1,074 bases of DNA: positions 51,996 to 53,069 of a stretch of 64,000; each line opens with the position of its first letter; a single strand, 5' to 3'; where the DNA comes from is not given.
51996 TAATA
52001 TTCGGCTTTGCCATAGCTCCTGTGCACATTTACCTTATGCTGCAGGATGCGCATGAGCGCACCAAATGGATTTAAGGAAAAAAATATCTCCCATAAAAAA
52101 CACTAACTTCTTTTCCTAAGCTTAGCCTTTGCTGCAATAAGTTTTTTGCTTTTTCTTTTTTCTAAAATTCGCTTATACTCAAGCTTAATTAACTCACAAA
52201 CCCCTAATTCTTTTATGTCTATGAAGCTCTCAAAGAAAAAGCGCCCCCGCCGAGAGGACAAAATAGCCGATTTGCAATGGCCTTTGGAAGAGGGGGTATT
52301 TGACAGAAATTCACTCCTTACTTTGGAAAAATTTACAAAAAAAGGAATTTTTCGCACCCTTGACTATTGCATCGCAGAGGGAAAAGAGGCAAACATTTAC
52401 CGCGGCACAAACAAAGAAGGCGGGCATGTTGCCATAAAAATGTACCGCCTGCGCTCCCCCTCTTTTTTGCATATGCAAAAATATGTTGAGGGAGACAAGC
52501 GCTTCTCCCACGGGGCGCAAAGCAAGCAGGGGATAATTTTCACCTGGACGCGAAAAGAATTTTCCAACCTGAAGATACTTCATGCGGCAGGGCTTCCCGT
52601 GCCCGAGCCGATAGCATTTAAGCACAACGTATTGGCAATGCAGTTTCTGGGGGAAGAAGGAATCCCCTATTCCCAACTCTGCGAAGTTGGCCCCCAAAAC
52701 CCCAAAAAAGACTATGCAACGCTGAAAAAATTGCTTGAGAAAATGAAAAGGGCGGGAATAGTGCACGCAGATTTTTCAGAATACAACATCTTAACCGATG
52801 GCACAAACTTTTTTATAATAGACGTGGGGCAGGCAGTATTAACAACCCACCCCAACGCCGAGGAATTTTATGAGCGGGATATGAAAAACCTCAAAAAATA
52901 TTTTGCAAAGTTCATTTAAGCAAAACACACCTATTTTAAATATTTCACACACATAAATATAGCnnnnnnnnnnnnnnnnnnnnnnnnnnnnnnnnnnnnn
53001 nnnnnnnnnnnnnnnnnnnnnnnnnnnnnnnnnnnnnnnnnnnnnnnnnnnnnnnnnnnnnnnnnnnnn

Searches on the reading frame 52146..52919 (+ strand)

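Call 52: search_protein_families(library=pfam, proteins=[window:52146-52919:+], max_evalue=0.001)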
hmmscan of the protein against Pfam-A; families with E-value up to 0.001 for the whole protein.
window:52146-52919:+ (257 aa): 3 families
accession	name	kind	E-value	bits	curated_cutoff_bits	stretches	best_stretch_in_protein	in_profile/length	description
PF01163.29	RIO1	-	7e-52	176.2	22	1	83-255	1-176/187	RIO domain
PF06293.20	Kdo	-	1.4e-07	31.6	21.3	0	187-254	121-191/207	Lipopolysaccharide kinase (Kdo/WaaP) family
PF01636.29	APH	-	5.3e-05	23.5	23.2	0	192-231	157-198/239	Phosphotransferase enzyme family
